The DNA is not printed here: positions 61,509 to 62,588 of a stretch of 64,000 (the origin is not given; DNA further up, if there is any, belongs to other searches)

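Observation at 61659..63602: Nitroreductase-like domain fused to a ~10-repeat TPR array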

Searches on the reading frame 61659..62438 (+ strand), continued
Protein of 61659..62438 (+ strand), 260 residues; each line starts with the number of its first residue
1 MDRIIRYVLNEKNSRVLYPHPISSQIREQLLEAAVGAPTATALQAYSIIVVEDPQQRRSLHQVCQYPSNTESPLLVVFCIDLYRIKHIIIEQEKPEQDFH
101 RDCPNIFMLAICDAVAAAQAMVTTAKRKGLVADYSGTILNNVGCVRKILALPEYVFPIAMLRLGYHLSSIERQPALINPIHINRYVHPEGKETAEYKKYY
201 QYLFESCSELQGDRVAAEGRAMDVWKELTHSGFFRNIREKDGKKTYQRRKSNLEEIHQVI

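Call 77: fold_search(model_id=the predicted structure, library=pdb)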
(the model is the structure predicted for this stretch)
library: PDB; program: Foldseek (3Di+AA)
matches with E <= 10: 246; with E <= 0.001: 194
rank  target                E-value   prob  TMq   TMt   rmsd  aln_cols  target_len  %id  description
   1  5hdj_B                1.1e-16  1.00  0.73  0.72   5.9       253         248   26  Structure of B. megaterium NfrA1 (released 2016-04-06)
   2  3n2s_A                6.2e-16  1.00  0.77  0.76   4.0       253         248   25  Structure of NfrA1 nitroreductase from B. subtilis (released 2010-09-15)
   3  5hdj_A                6.6e-16  1.00  0.73  0.72   5.9       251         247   26  Structure of B. megaterium NfrA1 (released 2016-04-06)
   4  7z0w_G                7.4e-16  1.00  0.79  0.83   3.4       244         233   23  E. coli NfsA bound to NADP+ (released 2022-07-20)
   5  3n2s_D                7.9e-16  1.00  0.76  0.76   3.9       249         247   25  Structure of NfrA1 nitroreductase from B. subtilis (released 2010-09-15)
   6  5uu6_D                1.1e-15  1.00  0.79  0.82   3.4       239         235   24  The crystal structure of nitroreductase A from Vibrio parahaemolyticus RIMD 2210633 (released 2017-03-01)
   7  5uu6_A                1.2e-15  1.00  0.78  0.82   3.3       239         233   25  The crystal structure of nitroreductase A from Vibrio parahaemolyticus RIMD 2210633 (released 2017-03-01)
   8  5uu6_B                1.5e-15  1.00  0.78  0.82   3.3       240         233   24  The crystal structure of nitroreductase A from Vibrio parahaemolyticus RIMD 2210633 (released 2017-03-01)
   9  3eof_A                1.8e-15  1.00  0.80  0.79   4.0       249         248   24  Crystal structure of putative oxidoreductase (YP_213212.1) from Bacteroides fragilis NCTC 9343 at 1.99 A resolution (released 2008-10-14)
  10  1bkj_A                2.1e-15  1.00  0.77  0.82   3.2       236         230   24  NADPH:FMN OXIDOREDUCTASE FROM VIBRIO HARVEYI (released 1999-01-13)
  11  1f5v_A                2.2e-15  1.00  0.78  0.79   3.5       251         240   23  STRUCTURE AND SITE-DIRECTED MUTAGENESIS OF A FLAVOPROTEIN FROM ESCHERICHIA COLI THAT REDUCES NITROCOMPOUNDS. ALTERATIO (released 2001-02-14)
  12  3eof_B                2.5e-15  1.00  0.78  0.78   4.0       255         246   24  Crystal structure of putative oxidoreductase (YP_213212.1) from Bacteroides fragilis NCTC 9343 at 1.99 A resolution (released 2008-10-14)
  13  5uu6_C                2.8e-15  1.00  0.79  0.82   3.3       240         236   24  The crystal structure of nitroreductase A from Vibrio parahaemolyticus RIMD 2210633 (released 2017-03-01)
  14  7z0w_E                6.5e-15  1.00  0.79  0.82   3.4       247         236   23  E. coli NfsA bound to NADP+ (released 2022-07-20)
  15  7z0w_A                7.4e-15  1.00  0.70  0.73   3.1       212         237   25  E. coli NfsA bound to NADP+ (released 2022-07-20)
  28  2isj_A                1.3e-09  1.00  0.55  0.61   5.1       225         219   15  BluB bound to oxidized FMN (released 2007-03-27)
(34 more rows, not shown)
